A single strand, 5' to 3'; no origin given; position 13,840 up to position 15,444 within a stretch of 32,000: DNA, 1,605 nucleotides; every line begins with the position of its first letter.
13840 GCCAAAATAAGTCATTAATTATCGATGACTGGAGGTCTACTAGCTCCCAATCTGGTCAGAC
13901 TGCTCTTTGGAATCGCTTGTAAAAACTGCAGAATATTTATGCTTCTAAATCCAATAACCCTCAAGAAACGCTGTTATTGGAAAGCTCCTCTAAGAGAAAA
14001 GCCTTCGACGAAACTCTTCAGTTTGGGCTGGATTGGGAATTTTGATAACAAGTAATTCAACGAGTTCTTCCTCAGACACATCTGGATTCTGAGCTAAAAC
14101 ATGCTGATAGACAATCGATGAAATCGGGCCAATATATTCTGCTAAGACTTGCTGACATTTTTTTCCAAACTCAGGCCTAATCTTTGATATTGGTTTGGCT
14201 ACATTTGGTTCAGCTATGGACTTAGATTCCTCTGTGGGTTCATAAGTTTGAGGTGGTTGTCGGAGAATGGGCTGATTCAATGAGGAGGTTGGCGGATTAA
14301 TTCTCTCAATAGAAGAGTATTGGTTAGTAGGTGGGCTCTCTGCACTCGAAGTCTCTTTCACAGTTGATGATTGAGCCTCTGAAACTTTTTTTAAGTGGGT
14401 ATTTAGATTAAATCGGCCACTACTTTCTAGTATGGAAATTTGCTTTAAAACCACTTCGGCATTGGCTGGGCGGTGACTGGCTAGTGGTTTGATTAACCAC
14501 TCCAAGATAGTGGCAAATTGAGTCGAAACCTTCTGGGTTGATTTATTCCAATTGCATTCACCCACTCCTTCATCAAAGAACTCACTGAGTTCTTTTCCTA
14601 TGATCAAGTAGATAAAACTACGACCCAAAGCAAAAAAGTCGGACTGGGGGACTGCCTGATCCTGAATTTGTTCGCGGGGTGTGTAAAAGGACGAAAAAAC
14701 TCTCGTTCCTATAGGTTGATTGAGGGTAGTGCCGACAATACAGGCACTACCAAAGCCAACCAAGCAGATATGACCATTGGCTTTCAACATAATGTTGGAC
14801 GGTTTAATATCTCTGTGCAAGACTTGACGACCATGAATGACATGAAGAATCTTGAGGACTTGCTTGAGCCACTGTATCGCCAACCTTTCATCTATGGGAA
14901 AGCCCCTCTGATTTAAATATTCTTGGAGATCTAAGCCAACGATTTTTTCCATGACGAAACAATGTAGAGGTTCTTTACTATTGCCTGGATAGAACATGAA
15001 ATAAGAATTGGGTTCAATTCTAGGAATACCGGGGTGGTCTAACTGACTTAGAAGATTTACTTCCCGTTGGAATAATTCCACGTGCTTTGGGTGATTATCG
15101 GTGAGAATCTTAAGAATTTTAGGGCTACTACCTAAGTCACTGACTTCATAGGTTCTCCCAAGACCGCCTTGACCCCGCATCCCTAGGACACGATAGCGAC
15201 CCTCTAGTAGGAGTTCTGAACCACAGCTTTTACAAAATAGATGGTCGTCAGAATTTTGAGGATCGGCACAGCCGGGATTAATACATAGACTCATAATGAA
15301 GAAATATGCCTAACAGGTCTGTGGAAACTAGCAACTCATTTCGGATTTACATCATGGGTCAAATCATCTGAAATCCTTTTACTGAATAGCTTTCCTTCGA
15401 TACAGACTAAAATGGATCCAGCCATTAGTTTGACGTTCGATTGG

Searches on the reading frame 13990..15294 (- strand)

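Call 8: search_protein_families(library=pfam, proteins=[window:13990-15294:-])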
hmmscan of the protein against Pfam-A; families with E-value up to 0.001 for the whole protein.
window:13990-15294:- (434 aa): 4 families
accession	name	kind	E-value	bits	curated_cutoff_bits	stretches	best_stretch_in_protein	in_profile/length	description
PF00069.31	Pkinase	-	2e-26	93.4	31.7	1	40-280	7-256/263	Protein kinase domain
PF07714.23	PK_Tyr_Ser-Thr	-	3.2e-12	46.8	23.1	1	59-224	31-191/258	Protein tyrosine and serine/threonine kinase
PF06293.20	Kdo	-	5.8e-05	23.1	21.3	1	75-179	58-164/207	Lipopolysaccharide kinase (Kdo/WaaP) family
PF01636.29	APH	-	0.00055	20.2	23.2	0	140-186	155-199/239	Phosphotransferase enzyme family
